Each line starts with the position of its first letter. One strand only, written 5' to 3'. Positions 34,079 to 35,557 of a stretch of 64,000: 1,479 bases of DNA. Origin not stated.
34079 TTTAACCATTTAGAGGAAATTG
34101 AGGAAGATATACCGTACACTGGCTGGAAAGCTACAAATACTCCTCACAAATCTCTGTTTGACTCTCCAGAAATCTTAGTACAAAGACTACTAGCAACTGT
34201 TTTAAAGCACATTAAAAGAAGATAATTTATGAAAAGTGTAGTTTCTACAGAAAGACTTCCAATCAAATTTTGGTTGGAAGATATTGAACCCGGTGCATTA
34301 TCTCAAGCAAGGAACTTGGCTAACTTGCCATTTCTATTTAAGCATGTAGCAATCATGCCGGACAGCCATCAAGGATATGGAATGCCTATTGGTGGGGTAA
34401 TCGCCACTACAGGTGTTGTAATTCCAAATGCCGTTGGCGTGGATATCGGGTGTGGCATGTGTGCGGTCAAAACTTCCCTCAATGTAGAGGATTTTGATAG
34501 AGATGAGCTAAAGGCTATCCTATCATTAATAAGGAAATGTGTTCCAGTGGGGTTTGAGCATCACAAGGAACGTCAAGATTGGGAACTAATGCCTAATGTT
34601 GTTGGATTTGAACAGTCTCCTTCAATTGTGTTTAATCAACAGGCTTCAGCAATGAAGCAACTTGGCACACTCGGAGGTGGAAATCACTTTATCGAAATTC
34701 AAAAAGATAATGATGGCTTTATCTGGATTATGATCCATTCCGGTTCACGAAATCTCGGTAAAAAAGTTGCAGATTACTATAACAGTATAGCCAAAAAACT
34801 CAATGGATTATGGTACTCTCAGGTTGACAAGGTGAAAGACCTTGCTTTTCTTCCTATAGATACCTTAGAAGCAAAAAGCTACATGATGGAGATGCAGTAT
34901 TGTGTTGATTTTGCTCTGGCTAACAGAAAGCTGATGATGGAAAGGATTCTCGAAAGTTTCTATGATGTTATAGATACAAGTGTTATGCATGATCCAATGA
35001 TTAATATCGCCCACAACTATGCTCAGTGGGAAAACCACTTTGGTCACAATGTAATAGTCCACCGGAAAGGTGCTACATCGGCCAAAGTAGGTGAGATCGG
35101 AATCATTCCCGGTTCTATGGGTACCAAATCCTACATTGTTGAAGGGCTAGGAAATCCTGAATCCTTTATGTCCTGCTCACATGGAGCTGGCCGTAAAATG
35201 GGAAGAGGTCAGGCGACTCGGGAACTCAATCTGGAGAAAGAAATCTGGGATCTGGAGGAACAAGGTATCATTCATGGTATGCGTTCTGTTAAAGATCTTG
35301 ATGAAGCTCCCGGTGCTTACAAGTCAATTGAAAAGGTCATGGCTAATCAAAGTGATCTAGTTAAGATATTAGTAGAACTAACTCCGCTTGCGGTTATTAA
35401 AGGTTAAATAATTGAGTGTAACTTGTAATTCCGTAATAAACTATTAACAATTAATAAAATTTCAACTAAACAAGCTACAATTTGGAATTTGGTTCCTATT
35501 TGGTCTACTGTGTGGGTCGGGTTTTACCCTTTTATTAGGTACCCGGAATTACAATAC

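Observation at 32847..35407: RtcB RNA ligase downstream of topoisomerase-type zinc-ribbon paralogs, a candidate tRNA-repair or counter-defence module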

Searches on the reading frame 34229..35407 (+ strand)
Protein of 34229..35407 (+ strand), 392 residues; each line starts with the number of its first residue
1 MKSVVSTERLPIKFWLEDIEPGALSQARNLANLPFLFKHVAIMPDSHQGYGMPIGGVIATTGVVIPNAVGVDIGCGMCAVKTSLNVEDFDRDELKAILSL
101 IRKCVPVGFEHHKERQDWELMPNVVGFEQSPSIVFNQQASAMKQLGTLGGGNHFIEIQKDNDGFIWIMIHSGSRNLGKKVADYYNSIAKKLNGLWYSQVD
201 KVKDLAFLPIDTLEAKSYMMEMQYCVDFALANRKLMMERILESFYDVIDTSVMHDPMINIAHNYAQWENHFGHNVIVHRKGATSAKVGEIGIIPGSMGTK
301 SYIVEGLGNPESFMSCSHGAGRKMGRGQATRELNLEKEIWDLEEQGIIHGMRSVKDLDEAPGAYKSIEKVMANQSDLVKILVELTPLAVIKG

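Call 4: search_protein_families(library=pfam, proteins=[window:34229-35407:+], max_evalue=0.1)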
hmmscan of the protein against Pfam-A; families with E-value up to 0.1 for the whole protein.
window:34229-35407:+ (392 aa): 1 family
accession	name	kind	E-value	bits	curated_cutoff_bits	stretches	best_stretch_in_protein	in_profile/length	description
PF01139.22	RtcB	-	6e-118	395.2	27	1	26-392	1-426/426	tRNA-splicing ligase RtcB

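Call 5: search_protein_families(library=phrogs, proteins=[window:34229-35407:+], max_evalue=0.01)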
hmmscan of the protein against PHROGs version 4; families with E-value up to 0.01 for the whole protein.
window:34229-35407:+ (392 aa): 3 families
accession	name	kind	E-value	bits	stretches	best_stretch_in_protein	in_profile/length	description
phrog_1075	-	DNA, RNA and nucleotide metabolism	8.9e-122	408.5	1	7-392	61-441/459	tRNA splicing ligase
phrog_32430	-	DNA, RNA and nucleotide metabolism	3.1e-35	121.9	1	261-392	9-138/139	tRNA splicing ligase RtcB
phrog_17036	-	unknown function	0.0013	20.2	1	19-66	26-72/88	-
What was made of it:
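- Checked: RtcB (34229-35407, 392 aa): Pfam PF01139 at 395 bits, E 6e-118, covering the whole profile; phrog_1075 at E 9e-122 (calls 4, 5).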

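Call 7: search_dna_similar(query=window:34229-35407:+, collection=phages, mode=protein, max_rows=40)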
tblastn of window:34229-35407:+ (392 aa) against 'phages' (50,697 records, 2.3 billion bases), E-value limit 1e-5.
Records with a match: 702; places in all: 704; records where one place covers at least 80% of the query: 658.
Best place of each record, by identity: <60% 702.
By first word of the organism name: Mycobacterium 221; Bacillus 63; Listeria 58; Brevibacterium 32; Caulobacter 30; Halorubrum 30; Gordonia 25; Enterococcus 23; Microbacterium 19; Erwinia 17; and 47 more.
By host as written in the record: Mycobacterium smegmatis mc2 155 163; Listeria monocytogenes 47; - 46; Brevibacterium aurantiacum SMQ-1335 32; Mycobacterium smegmatis mc#155 29; Gordonia terrae 3612 24; Halorubrum sp. 16; Erwinia amylovora 14; and 158 more.
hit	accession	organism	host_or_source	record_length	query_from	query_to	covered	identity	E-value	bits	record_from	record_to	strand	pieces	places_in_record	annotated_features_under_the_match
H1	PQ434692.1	Stenotrophomonas phage ANB28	Stenotrophomonas maltophilia B28B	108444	12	392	97%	45.6%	3e-89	300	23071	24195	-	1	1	RNA-2',3'-PO4:RNA-5'-OH ligase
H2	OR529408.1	Stenotrophomonas phage BUCTxx99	Stenotrophomonas maltophilia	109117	12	392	97%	45.6%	7e-89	299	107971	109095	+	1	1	RtcB family protein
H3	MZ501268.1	Erwinia phage AH06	Erwinia billingiae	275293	1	392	100%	42.0%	3e-89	300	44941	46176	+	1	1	49: tRNA-splicing ligase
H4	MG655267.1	Erwinia phage vB_EamM_Bosolaphorus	Erwinia amylovora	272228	1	392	100%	42.0%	4e-89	299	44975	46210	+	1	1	putative RtcB-like protein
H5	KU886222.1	Erwinia phage vB_EamM_Special G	Erwinia amylovora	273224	1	392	100%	42.0%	5e-89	299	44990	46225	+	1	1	50: putative RtcB-like protein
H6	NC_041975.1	Erwinia phage vB_EamM_Special G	Erwinia amylovora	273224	1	392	100%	42.0%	5e-89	299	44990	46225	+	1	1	50: tRNA splicing ligase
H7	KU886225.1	Erwinia phage vB_EamM_Deimos-Minion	Erwinia amylovora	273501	1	392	100%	42.0%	5e-89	299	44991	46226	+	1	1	putative RtcB-like protein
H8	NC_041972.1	Erwinia phage vB_EamM_Deimos-Minion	Erwinia amylovora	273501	1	392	100%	42.0%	5e-89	299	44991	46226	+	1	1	tRNA splicing ligase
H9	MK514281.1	Erwinia phage Rebecca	Erwinia amylovora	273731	1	392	100%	42.0%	5e-89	299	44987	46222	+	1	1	putative RtcB-like protein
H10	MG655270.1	Erwinia phage vB_EamM_Mortimer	Erwinia amylovora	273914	1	392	100%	42.0%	5e-89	299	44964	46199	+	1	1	putative RtcB-like protein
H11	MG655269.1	Erwinia phage vB_EamM_MadMel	Erwinia amylovora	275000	1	392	100%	42.0%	5e-89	299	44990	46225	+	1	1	putative RtcB-like protein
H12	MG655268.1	Erwinia phage vB_EamM_Desertfox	Erwinia amylovora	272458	1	392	100%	42.0%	6e-89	299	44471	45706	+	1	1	putative RtcB-like protein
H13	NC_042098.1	Erwinia phage vB_EamM_Desertfox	Erwinia amylovora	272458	1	392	100%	42.0%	6e-89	299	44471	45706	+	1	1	tRNA splicing ligase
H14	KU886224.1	Erwinia phage vB_EamM_RAY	Erwinia amylovora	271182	1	392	100%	42.0%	8e-89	298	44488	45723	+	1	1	putative RtcB-like protein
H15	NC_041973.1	Erwinia phage vB_EamM_RAY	Erwinia amylovora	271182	1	392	100%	42.0%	8e-89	298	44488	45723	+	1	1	tRNA splicing ligase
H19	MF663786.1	Bordetella phage vB_BbrM_PHB04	Bordetella bronchiseptica 4715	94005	11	392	97%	42.6%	8e-86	290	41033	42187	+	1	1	RNA-splicing ligase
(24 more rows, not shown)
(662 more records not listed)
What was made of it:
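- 702 phage records encode RtcB (call 7).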

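Call 15: search_solved_structures(query=window:34229-35407:+, show_alignments=2)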
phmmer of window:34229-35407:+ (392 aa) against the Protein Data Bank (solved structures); distinct sequences matched with E-value up to 0.001: 9.
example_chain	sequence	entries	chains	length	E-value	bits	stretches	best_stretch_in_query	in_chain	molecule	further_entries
1uc2_A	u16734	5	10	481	1.5e-49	172.5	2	140-392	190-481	hypothetical protein PH1602 | tRNA-splicing ligase RtcB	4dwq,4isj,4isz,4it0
4dwr_B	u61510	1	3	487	1.6e-49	172.4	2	140-392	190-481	tRNA-splicing ligase RtcB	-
7lfq_A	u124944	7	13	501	1.8e-49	172.2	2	140-392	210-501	RNA-splicing ligase RtcB | tRNA-splicing ligase RtcB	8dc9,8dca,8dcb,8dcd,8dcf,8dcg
2epg_A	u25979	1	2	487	1.6e-46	162.5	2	142-392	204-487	Hypothetical protein TTHA1785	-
9i8v_C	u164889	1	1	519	5.5e-32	114.7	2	138-392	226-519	RNA-splicing ligase RtcB homolog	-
7p3b_A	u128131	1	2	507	1.2e-31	113.6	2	139-392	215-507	RNA-splicing ligase RtcB homolog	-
8odo_A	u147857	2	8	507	1.2e-31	113.6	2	139-392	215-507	RNA-splicing ligase RtcB homolog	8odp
8orj_A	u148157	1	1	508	1.2e-31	113.6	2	139-392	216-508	RNA-splicing ligase RtcB homolog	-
8btt_A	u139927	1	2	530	1.4e-31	113.3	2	139-392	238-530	RNA-splicing ligase RtcB homolog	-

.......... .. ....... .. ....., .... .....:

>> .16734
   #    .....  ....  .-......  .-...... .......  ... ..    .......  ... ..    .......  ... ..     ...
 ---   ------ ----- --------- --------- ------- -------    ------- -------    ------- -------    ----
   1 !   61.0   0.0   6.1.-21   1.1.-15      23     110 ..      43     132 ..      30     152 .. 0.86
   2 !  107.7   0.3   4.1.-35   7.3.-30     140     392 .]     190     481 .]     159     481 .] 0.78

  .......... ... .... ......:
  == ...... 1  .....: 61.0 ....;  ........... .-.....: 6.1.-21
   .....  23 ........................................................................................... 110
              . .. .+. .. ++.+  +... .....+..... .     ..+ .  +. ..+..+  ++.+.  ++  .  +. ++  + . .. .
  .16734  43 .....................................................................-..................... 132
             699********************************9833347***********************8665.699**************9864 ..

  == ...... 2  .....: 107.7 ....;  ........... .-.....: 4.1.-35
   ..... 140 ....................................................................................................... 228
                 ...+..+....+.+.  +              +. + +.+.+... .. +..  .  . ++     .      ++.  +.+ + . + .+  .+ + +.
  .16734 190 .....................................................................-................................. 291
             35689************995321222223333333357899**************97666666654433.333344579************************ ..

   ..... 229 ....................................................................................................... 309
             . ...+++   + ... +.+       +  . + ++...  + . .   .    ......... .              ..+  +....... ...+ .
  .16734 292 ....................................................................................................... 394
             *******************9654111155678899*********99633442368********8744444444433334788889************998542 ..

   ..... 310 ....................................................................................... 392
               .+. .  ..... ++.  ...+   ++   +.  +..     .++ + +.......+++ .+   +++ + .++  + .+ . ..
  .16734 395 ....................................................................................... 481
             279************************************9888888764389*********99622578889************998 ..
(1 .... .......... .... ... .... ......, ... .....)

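Call 17: find_related_loci(query=window:34229-35407:+, collection=viral_contigs, flank=10000)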
Query window:34229-35407:+ (392 aa) in viral_contigs; peptide patterns used: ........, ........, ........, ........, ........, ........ (x = any residue, [..] = any of these).
3 stretches matched a pattern; 3 encode a relative of the query (tblastn E <= 1e-3); 3 distinct loci.
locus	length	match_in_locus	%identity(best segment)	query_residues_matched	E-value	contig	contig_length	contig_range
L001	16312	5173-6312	63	4-392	7e-162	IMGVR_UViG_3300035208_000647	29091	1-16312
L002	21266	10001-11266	59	1-392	5e-153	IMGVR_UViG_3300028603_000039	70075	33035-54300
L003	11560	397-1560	58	5-392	4e-143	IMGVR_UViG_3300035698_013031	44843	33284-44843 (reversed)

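Call 21: find_encoding_contigs(protein=window:34229-35407:+, flank=10000, max_places=6)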
Protein window:34229-35407:+ (392 aa): 7 contigs read that carry it; 2 places shown.
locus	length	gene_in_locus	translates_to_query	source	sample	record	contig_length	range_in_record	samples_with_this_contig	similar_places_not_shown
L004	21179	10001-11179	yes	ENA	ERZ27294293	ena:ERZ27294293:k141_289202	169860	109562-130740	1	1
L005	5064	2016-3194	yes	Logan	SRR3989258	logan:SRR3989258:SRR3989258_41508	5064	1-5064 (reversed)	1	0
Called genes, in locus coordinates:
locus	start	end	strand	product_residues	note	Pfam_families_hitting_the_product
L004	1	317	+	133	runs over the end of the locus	-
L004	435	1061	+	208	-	-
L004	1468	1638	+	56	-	-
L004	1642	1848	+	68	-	-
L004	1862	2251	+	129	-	-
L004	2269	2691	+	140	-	PF01396:Zn_ribbon_Top1 (weak)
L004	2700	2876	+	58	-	-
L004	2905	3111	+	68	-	-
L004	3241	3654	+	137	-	-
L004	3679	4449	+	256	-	-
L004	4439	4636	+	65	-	-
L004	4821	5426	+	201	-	-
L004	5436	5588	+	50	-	-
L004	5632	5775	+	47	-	-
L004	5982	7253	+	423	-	-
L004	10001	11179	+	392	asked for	PF01139:RtcB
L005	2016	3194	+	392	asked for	PF01139:RtcB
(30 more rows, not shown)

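Call 55: search_protein_families(library=ncbifam, proteins=[window:34229-35407:+], max_evalue=0.001)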
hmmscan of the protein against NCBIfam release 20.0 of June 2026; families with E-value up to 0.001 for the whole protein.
window:34229-35407:+ (392 aa): 4 families
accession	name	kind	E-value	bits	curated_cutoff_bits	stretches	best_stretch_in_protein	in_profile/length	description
NF052663.1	RtcB_rel_intein2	exception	1.1e-94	318.5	1050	2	75-392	311-626/626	intein-containing RctB family protein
NF007153.0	PRK09588.1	equivalog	2.6e-57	194.5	407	1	19-391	22-372/379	RNA ligase RtcB family protein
NF038162.1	RtcB_rel_intein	exception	2.2e-52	178.2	1150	2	139-392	670-961/961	intein-containing RtcB family protein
TIGR03073.1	release_rtcB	hypoth_equivalog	5.3e-47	160.6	271.8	1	19-386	11-356/356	RNA ligase RtcB family protein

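Call 64: get_annotated_region(hit=H1, flank=5000)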
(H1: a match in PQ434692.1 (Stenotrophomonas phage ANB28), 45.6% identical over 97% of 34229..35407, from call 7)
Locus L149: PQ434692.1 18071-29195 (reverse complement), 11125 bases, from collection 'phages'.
description: Stenotrophomonas phage ANB28, complete genome.
organism: Stenotrophomonas phage ANB28 (NCBI taxid 3162000)
taxonomy: Viruses
host: Stenotrophomonas maltophilia B28B; source: -; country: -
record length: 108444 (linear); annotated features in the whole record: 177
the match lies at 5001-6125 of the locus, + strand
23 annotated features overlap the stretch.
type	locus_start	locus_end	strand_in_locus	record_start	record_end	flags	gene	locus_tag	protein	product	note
CDS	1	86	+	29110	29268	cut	-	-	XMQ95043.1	hypothetical protein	rasttk_feature_creation_tool=glimmer3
CDS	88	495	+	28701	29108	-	-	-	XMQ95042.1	hypothetical protein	rasttk_feature_creation_tool=prodigal; rasttk_feature_annotation_tool=annotate_proteins_km er_v2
CDS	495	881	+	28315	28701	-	-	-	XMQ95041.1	hypothetical protein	rasttk_feature_creation_tool=prodigal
CDS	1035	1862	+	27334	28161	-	-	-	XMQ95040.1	hypothetical protein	rasttk_feature_creation_tool=prodigal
CDS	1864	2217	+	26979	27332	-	-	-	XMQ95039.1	hypothetical protein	rasttk_feature_creation_tool=prodigal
CDS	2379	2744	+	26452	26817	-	-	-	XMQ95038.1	hypothetical protein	rasttk_feature_creation_tool=prodigal; rasttk_feature_annotation_tool=annotate_proteins_km er_v2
CDS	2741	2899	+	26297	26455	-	-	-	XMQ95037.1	hypothetical protein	rasttk_feature_creation_tool=prodigal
CDS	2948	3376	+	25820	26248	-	-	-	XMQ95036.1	hypothetical protein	rasttk_feature_creation_tool=prodigal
CDS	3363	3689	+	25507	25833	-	-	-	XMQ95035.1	hypothetical protein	rasttk_feature_creation_tool=prodigal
CDS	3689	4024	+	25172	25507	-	-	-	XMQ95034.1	hypothetical protein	rasttk_feature_creation_tool=prodigal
CDS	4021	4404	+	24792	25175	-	-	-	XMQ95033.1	hypothetical protein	rasttk_feature_creation_tool=prodigal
CDS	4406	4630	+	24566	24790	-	-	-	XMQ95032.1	hypothetical protein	rasttk_feature_creation_tool=prodigal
CDS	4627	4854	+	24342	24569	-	-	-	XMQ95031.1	hypothetical protein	rasttk_feature_creation_tool=prodigal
CDS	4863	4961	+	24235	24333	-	-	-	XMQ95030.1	hypothetical protein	rasttk_feature_creation_tool=prodigal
CDS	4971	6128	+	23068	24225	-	-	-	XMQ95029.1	RNA-2',3'-PO4:RNA-5'-OH ligase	rasttk_feature_creation_tool=prodigal; rasttk_feature_annotation_tool=annotate_proteins_km er_v2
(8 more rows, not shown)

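Call 65: get_annotated_region(hit=H19, flank=5000)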
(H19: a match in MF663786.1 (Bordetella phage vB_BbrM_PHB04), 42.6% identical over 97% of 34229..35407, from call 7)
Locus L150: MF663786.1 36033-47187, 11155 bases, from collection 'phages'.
description: Bordetella phage vB_BbrM_PHB04, complete genome.
organism: Bordetella phage vB_BbrM_PHB04 (NCBI taxid 2029657)
taxonomy: Viruses; Duplodnaviria; Heunggongvirae; Uroviricota; Caudoviricetes; Phabquatrovirus; Phabquatrovirus PHB04
host: Bordetella bronchiseptica 4715; source: wastewater; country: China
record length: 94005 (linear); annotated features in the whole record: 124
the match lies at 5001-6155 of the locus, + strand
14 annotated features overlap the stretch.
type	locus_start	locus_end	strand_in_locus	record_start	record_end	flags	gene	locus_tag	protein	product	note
CDS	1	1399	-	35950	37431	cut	-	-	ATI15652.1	hypothetical protein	-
CDS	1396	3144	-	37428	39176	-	-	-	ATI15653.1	portal protein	-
CDS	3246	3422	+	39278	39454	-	-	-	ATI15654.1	hypothetical protein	-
CDS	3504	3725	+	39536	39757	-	-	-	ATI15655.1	hypothetical protein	-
CDS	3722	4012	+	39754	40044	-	-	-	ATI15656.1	hypothetical protein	-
CDS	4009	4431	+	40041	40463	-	-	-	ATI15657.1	hypothetical protein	-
CDS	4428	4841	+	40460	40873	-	-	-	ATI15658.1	hypothetical protein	-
CDS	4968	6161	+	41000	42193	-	-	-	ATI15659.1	RNA-splicing ligase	RtcB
CDS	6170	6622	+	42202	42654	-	-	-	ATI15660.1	hypothetical protein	-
CDS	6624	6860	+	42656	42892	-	-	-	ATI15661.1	hypothetical protein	-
CDS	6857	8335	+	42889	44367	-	-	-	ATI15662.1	transcriptional regulator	-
CDS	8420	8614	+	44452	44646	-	-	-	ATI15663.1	hypothetical protein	-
CDS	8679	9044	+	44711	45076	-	-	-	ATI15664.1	hypothetical protein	-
CDS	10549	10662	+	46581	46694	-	-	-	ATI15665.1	hypothetical protein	-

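Call 66: get_annotated_region(hit=H3, flank=5000)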
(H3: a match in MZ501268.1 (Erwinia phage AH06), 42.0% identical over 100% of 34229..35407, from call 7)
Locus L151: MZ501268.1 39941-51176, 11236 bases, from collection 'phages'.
description: Erwinia phage AH06, complete genome.
organism: Erwinia phage AH06 (NCBI taxid 2869570)
taxonomy: Viruses; Duplodnaviria; Heunggongvirae; Uroviricota; Caudoviricetes; Agricanvirus
host: Erwinia billingiae; source: leaf of horse chestnut tree; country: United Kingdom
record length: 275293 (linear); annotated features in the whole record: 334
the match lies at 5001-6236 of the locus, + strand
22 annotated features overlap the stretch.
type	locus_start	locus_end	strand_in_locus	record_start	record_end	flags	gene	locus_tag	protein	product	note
CDS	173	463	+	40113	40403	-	39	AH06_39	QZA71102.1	hypothetical protein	-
CDS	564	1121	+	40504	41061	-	40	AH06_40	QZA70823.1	hypothetical protein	-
CDS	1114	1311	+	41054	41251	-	41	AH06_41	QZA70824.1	hypothetical protein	-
CDS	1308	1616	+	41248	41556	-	42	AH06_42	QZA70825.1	hypothetical protein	-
CDS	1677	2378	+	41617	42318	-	43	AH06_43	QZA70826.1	hypothetical protein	-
CDS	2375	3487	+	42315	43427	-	44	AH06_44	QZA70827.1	hypothetical protein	-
CDS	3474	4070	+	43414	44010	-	45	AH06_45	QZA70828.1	membrane protein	-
CDS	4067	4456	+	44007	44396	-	46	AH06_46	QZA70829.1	hypothetical protein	-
CDS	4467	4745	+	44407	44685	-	47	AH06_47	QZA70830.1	hypothetical protein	-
CDS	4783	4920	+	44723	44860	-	48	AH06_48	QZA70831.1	hypothetical protein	-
CDS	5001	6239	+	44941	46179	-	49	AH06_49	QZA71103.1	tRNA-splicing ligase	tRNA-splicing ligase RtcB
CDS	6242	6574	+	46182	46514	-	50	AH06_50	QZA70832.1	thymidylate kinase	-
CDS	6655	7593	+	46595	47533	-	51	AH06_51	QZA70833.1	hypothetical protein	-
CDS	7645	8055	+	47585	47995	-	52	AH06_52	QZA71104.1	hypothetical protein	-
CDS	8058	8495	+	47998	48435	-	53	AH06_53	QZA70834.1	hypothetical protein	-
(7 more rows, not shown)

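Call 90: search_protein_families(library=padloc, proteins=[window:34229-35407:+], max_evalue=0.01)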
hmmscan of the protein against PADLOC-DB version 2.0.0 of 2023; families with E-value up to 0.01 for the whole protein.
window:34229-35407:+ (392 aa): 0 families
